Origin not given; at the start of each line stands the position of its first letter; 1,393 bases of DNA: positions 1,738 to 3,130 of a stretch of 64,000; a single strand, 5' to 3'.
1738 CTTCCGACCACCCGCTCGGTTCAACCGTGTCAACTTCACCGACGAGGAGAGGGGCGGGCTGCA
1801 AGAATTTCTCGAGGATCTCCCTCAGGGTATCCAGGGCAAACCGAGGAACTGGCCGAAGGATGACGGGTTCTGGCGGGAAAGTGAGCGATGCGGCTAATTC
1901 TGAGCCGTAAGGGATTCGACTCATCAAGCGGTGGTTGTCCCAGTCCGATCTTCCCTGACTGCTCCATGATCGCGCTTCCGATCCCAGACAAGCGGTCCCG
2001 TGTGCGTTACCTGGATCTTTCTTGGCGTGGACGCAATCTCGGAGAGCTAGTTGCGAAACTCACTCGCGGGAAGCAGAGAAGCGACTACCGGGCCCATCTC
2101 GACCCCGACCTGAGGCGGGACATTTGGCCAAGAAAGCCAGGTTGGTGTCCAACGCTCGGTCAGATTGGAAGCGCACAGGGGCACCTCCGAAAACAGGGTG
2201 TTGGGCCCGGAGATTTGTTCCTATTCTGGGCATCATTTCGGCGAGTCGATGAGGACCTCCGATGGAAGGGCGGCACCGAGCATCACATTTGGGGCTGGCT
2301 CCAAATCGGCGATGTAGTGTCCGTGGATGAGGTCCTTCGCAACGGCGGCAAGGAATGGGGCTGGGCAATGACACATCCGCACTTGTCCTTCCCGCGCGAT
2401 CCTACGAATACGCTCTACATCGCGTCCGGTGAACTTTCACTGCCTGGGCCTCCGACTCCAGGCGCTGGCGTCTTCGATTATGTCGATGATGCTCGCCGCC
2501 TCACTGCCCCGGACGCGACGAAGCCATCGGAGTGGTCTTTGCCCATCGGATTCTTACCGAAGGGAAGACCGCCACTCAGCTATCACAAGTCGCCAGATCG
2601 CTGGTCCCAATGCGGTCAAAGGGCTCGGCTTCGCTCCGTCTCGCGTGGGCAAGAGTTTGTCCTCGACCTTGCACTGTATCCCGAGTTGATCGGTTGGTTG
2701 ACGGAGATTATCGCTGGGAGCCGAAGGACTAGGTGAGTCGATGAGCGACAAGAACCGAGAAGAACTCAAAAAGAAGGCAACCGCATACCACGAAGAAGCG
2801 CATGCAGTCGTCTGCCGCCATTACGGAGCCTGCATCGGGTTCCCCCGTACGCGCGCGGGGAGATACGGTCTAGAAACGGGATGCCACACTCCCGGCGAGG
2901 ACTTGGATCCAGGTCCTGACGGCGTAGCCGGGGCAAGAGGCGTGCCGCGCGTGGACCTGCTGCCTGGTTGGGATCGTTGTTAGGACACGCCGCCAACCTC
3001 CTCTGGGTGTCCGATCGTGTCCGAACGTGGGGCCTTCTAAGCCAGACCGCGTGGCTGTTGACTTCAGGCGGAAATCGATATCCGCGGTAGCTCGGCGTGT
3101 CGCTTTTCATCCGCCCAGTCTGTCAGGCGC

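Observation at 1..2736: IS256 insertion with an 8-bp target duplication splits an uncharacterised two-gene module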

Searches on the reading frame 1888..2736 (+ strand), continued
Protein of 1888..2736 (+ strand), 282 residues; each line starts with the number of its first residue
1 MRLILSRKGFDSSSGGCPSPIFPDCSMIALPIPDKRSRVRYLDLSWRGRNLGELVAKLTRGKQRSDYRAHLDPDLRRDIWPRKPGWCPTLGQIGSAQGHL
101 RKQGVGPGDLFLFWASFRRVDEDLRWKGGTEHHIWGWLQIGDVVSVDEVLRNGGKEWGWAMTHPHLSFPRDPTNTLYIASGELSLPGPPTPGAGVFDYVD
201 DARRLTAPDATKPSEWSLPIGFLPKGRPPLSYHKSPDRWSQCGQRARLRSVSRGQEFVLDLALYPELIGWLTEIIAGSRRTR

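Call 64: find_related_loci(query=A1, collection=viral_contigs, flank=6000)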
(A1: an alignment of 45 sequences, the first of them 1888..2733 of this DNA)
Query A1 (282 aa) in viral_contigs; peptide patterns used: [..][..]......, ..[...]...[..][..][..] (x = any residue, [..] = any of these).
36 stretches matched a pattern; 17 encode a relative of the query (tblastn E <= 1e-3); 17 distinct loci.
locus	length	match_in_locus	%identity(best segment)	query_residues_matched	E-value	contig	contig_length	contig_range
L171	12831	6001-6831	46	1-271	7e-65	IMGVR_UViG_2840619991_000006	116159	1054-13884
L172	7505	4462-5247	39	1-259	9e-47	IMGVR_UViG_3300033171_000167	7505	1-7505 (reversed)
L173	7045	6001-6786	34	1-274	8e-42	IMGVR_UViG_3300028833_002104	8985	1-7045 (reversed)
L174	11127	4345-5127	32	2-279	3e-39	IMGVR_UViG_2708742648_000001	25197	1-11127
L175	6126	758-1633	32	1-282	1e-38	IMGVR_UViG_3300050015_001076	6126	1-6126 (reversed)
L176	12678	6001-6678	35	1-224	1e-38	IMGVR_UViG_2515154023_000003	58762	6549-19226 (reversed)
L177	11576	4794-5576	31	2-279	6e-37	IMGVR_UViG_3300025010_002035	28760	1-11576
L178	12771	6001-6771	32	1-266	6e-37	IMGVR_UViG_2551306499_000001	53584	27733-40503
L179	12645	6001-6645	38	1-212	3e-36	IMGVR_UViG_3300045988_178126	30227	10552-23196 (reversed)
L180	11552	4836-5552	34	1-276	2e-35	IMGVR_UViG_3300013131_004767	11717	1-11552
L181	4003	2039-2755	34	1-276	3e-35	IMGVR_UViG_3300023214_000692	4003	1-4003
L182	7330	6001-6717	35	1-276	4e-35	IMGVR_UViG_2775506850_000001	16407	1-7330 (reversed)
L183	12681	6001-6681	37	1-225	1e-34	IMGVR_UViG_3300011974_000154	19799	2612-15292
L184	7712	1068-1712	38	1-214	2e-32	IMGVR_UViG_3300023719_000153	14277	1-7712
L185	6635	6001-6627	37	1-206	7e-32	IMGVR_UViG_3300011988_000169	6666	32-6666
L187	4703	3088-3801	35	1-275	1e-25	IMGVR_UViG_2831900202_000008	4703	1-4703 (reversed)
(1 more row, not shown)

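Call 67: search_protein_families(library=pfam, proteins=[L155:3510-4475:+, L155:4478-5503:+, L155:5516-6001:+, L155:6629-7189:+, L155:7198-7974:+, L155:7967-9151:+, L155:9148-10080:+, L145:6734-8317:+, L154:5072-5731:+, L136:5477-6004:+], max_evalue=0.001)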
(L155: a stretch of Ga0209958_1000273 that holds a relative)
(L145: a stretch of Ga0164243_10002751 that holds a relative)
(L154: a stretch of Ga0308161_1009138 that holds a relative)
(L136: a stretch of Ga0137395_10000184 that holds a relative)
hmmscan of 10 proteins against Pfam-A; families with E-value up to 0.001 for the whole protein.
L155:3510-4475:+ (321 aa): 2 families
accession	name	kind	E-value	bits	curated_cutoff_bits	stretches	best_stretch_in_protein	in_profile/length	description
PF18722.6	MazG_C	-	1.8e-69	233.6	29.7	1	133-318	4-187/190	MazG C-terminal domain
PF03819.22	MazG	-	6.3e-08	33.2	22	1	58-123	9-69/74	MazG nucleotide pyrophosphohydrolase domain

L155:4478-5503:+ (341 aa): 1 family
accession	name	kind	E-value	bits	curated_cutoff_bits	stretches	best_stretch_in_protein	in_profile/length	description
PF18723.6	HMUDK_hel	-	2.7e-111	371.9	25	1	30-307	2-280/281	5-hmdU DNA kinase, helical domain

L155:5516-6001:+ (161 aa): 2 families
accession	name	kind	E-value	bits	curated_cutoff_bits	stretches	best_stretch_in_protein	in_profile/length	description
PF08937.16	ThsB_TIR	-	4.7e-22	78.7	21.2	1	6-107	1-99/100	Thoeris protein ThsB, TIR-like domain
PF13676.11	TIR_2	-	1.6e-06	29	28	1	5-112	1-98/122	TIR domain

L155:6629-7189:+ (186 aa): 4 families
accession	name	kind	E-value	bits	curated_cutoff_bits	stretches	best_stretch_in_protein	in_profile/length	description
PF13676.11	TIR_2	-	1.2e-15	58.5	28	1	26-120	1-92/122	TIR domain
PF08937.16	ThsB_TIR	-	7.2e-12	46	21.2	1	27-112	1-87/100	Thoeris protein ThsB, TIR-like domain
PF01582.25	TIR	-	0.0001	22.6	21.3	1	63-107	34-79/179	TIR domain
PF05014.21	Nuc_deoxyrib_tr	-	0.00018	22.1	28.8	1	30-111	9-89/117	Nucleoside 2-deoxyribosyltransferase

L155:7198-7974:+ (258 aa): 1 family
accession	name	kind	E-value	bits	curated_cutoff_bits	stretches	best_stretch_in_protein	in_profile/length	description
PF08937.16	ThsB_TIR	-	5.2e-19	68.9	21.2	1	91-190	1-99/100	Thoeris protein ThsB, TIR-like domain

L155:7967-9151:+ (394 aa): 1 family
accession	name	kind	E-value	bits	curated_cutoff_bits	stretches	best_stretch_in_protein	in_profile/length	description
PF13676.11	TIR_2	-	4.7e-12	46.9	28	1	184-268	2-89/122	TIR domain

L155:9148-10080:+ (310 aa): 1 family
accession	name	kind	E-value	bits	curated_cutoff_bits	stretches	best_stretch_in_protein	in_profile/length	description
PF18163.6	LD_cluster2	-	1.3e-73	248.3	25.3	1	29-290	2-264/264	SLOG cluster2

L145:6734-8317:+ (527 aa): 2 families
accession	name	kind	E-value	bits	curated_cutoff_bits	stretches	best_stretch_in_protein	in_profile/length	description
PF00303.24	Thymidylat_synt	-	2.3e-21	76.6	24.3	1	33-224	25-222/266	Thymidylate synthase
PF07659.16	DUF1599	-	0.00062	20.5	25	0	361-416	1-55/61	Nucleotide modification associated domain 1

L154:5072-5731:+ (219 aa): 1 family
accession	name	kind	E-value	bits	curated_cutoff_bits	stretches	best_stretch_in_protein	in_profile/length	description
PF03167.25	UDG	-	1e-05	26.1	24.3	1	55-196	11-123/141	Uracil DNA glycosylase superfamily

L136:5477-6004:+ (175 aa): 0 families

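Call 83: find_encoding_contigs(protein=P0163, flank=6000, max_places=3)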
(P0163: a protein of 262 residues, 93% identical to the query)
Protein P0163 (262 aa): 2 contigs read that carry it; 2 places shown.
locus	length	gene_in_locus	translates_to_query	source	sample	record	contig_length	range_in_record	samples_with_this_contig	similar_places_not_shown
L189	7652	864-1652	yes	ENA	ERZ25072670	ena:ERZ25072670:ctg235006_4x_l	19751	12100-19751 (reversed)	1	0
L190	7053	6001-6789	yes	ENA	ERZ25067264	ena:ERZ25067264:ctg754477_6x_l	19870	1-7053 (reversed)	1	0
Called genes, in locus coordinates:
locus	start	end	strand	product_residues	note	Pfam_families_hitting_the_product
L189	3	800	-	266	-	?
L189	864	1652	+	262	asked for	PF18753:Nmad2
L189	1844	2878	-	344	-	PF01548:DEDD_Tnp_IS110, PF02371:Transposase_20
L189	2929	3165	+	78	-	-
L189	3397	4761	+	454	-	PF05598:DUF772, PF01609:DDE_Tnp_1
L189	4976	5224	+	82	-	-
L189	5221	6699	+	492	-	PF01555:N6_N4_Mtase, PF01844:HNH, PF14279:HNH_5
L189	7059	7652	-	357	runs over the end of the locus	PF07969:Amidohydro_3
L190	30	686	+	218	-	PF00872:Transposase_mut, PF10551:MULE (faint)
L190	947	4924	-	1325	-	-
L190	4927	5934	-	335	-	PF13289:SIR2_2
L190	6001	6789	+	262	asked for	PF18753:Nmad2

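Call 88: fold_search(model_id=the predicted structure, library=pdb)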
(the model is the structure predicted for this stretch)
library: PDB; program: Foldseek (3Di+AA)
matches with E <= 10: 82; with E <= 0.001: 0
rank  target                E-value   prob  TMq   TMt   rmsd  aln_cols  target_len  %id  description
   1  2p5d                  1.4e-01  0.35  0.24  0.41   8.8       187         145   13  Crystal structure of MJECL36 from Methanocaldococcus jannaschii DSM 2661 (released 2007-09-18)
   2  2hd9                  1.8e-01  0.30  0.17  0.30   9.0       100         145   15  Crystal structure of PH1033 from Pyrococcus horikoshii OT3 (released 2006-12-20)
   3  3eop_A                4.1e-01  0.14  0.18  0.27   8.7       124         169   14  Crystal Structure of the DUF55 domain of human thymocyte nuclear protein 1 (released 2009-09-29)
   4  1wmm                  6.7e-01  0.18  0.18  0.32   6.5       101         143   12  Crystal structure of PH1033 from Pyrococcus horikoshii Ot3 (released 2005-08-23)
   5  9jsz_J                8.1e-01  0.01  0.09  0.07  31.4       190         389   10  active NbaSPARDA complexes (released 2025-04-02)
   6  5mr6_A                1.3e+00  0.03  0.12  0.09  11.8       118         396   14  XiaF from Streptomyces sp. in complex with FADH2 and Glycerol (released 2017-06-28)
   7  5gus_B                1.4e+00  0.08  0.13  0.22   8.3        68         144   12  Crystal structure of ASCH domain from Zymomonas mobilis (released 2017-08-30)
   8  9qcc_A                1.4e+00  0.01  0.09  0.07  30.5       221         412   10  Activated XauSPARDA filament assembly with bound dsDNA substrate (released 2025-12-17)
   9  5y6b_A                2.0e+00  0.06  0.14  0.23   9.4        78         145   10  Crystal structure of ZmASCH Y47F mutant protein from Zymomonas mobilis (released 2018-07-18)
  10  9vx6_T                2.0e+00  0.01  0.09  0.07  30.6       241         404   10  Helical structure of gRNA-tDNA SPARDA complex (released 2026-01-14)
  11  5lvu                  2.3e+00  0.03  0.13  0.10  11.6       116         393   14  XiaF (apo) from Streptomyces sp. (released 2017-06-28)
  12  7ksf                  2.9e+00  0.00  0.07  0.04  20.0       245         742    9  Crystal structure of Prototype Foamy Virus Protease-Reverse Transcriptase (native) (released 2021-08-11)
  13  3cmb_B                3.1e+00  0.02  0.14  0.15  12.3       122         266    8  Crystal structure of acetoacetate decarboxylase (YP_001047042.1) from Methanoculleus marisnigri JR1 at 1.60 A resoluti (released 2008-04-01)
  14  5gus_A                3.3e+00  0.05  0.13  0.23   8.3        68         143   12  Crystal structure of ASCH domain from Zymomonas mobilis (released 2017-08-30)
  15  5dno_A                3.3e+00  0.01  0.09  0.13  12.7       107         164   11  Crystal structure of Mmi1 YTH domain complex with RNA (released 2016-04-06)
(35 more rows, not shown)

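Call 93: search_protein_families(library=phrogs, proteins=[L001:1336-1956:+, window:1888-2733:+], max_evalue=0.01)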
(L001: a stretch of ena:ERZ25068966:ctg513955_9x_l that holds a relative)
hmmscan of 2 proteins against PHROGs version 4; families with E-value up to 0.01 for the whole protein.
L001:1336-1956:+ (207 aa): 0 families

window:1888-2733:+ (282 aa): 0 families

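Call 94: search_protein_representatives(alignment_id=A1)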
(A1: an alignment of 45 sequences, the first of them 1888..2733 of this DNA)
Query: 45 sequences, 281 profile positions. Proteins with E-value up to 0.001 (for the whole library): 2831; up to 1e-10: 2152; up to 1e-30: 1191. The best 150 are listed.
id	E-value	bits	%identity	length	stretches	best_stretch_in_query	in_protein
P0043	1.8e-129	447.5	-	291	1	1-278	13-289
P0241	2.2e-121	420.9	-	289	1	1-279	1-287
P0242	7.5e-113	393.0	-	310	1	1-275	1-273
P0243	1.5e-110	385.4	-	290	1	1-279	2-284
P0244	2.2e-103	361.9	-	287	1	1-279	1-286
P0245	1.5e-102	359.2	-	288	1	1-277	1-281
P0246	6.8e-101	353.7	-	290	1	1-278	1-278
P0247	2.1e-97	342.3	-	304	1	1-279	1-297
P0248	2.9e-95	335.2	-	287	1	1-279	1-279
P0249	4.6e-93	328.0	-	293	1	1-277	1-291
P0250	1.6e-92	326.3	-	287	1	1-279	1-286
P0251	1.9e-90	319.5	-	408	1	1-278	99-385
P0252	2.3e-90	319.1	-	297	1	2-278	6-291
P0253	3.2e-90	318.7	-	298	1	1-278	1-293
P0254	6.3e-90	317.8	-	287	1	1-278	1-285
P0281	4.4e-86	305.1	-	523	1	1-278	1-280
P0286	2.0e-85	303.0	-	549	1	1-279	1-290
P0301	6.5e-84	298.0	-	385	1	2-277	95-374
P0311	1.2e-82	293.8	-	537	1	1-279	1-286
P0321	8.3e-82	291.1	-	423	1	2-279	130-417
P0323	1.0e-81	290.8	-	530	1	2-279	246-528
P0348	2.3e-79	283.1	-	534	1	2-278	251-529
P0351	4.1e-79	282.3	-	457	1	1-279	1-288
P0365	1.5e-77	277.2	-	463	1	1-279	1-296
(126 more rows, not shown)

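Call 95: search_protein_families(library=pfam, proteins=[P0281, P0286, P0311, P0323, P0348, P0351, P0365, P0251, P0321, P0301], max_evalue=0.001)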
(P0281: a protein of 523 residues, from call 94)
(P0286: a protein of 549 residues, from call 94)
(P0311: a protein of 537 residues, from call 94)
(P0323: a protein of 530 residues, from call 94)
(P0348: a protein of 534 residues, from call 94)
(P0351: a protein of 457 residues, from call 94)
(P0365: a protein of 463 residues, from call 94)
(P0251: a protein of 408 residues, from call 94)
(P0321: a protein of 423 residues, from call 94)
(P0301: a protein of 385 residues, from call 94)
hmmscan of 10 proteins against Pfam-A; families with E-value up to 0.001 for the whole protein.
P0281 (523 aa): 2 families
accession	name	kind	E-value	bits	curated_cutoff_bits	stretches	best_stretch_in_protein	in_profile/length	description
PF18754.6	Nmad3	-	1.1e-73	248.3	27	1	2-264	1-247/247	Nucleotide modification associated domain 3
PF18753.6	Nmad2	-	5.4e-32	111.4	26.1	1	334-516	2-193/200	Nucleotide modification associated domain 2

P0286 (549 aa): 2 families
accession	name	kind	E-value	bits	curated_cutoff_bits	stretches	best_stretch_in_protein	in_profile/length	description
PF18754.6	Nmad3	-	4.6e-72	243.1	27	1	2-272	1-246/247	Nucleotide modification associated domain 3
PF18753.6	Nmad2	-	3.5e-29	102.2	26.1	1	311-497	3-184/200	Nucleotide modification associated domain 2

P0311 (537 aa): 1 family
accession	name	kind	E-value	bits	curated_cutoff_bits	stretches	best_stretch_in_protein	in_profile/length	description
PF18754.6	Nmad3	-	5.2e-76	256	27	1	2-268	1-246/247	Nucleotide modification associated domain 3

P0323 (530 aa): 2 families
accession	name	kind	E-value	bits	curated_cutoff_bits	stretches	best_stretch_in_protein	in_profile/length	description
PF18754.6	Nmad3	-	2e-69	234.4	27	1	246-511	1-247/247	Nucleotide modification associated domain 3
PF18753.6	Nmad2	-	1.3e-53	182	26.1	1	3-182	2-195/200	Nucleotide modification associated domain 2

P0348 (534 aa): 2 families
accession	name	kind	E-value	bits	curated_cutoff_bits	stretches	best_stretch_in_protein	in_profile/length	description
PF18754.6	Nmad3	-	4.5e-72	243.1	27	1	251-513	1-247/247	Nucleotide modification associated domain 3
PF18753.6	Nmad2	-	3.2e-24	86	26.1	1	1-175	1-183/200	Nucleotide modification associated domain 2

P0351 (457 aa): 1 family
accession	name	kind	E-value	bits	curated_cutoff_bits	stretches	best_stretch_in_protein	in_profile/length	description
PF18754.6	Nmad3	-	3.2e-68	230.4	27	1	2-270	1-246/247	Nucleotide modification associated domain 3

P0365 (463 aa): 1 family
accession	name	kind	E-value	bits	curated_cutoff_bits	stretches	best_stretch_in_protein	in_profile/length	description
PF18754.6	Nmad3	-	7e-66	222.8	27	1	2-278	1-246/247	Nucleotide modification associated domain 3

P0251 (408 aa): 1 family
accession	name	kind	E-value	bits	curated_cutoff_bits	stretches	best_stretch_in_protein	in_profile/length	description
PF18754.6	Nmad3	-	3.1e-75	253.4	27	1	100-369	1-247/247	Nucleotide modification associated domain 3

P0321 (423 aa): 1 family
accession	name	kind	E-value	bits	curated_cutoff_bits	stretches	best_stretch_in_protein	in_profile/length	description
PF18754.6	Nmad3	-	3.1e-71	240.3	27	1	130-400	1-247/247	Nucleotide modification associated domain 3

P0301 (385 aa): 1 family
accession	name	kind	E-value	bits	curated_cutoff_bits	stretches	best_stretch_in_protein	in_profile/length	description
PF18754.6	Nmad3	-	8.7e-75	252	27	1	95-358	1-246/247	Nucleotide modification associated domain 3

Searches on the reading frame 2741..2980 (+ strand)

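Call 4: search_protein_families(library=pfam, proteins=[window:2741-2980:+], max_evalue=1)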
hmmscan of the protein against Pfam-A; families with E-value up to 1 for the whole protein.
window:2741-2980:+ (80 aa): 2 families
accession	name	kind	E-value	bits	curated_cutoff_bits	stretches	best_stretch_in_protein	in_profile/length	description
PF01434.24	Peptidase_M41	-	0.043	14.1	29.9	1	8-26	5-23/191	Peptidase family M41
PF12434.13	Malate_DH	-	0.23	11.8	21.5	1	3-18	15-30/32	Malate dehydrogenase enzyme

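Call 5: search_protein_families(library=padloc, proteins=[window:2741-2980:+], max_evalue=1)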
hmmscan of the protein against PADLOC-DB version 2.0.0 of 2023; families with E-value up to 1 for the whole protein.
window:2741-2980:+ (80 aa): 0 families

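Call 6: search_protein_families(library=ncbifam, proteins=[window:2741-2980:+], max_evalue=1)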
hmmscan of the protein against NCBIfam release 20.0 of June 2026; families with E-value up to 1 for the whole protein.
window:2741-2980:+ (80 aa): 2 families
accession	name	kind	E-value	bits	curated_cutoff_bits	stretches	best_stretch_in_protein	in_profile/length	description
NF041824.1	daptide_HExxH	equivalog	0.016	14.4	300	1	13-30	170-187/379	daptide biosynthesis intramembrane metalloprotease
TIGR01241.2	FtsH_fam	equivalog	0.13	10.9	600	1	7-27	414-434/598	ATP-dependent zinc metalloprotease FtsH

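Call 93: search_protein_families(library=phrogs, proteins=[window:2741-2980:+], max_evalue=0.01)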
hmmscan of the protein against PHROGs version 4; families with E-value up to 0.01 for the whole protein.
window:2741-2980:+ (80 aa): 0 families
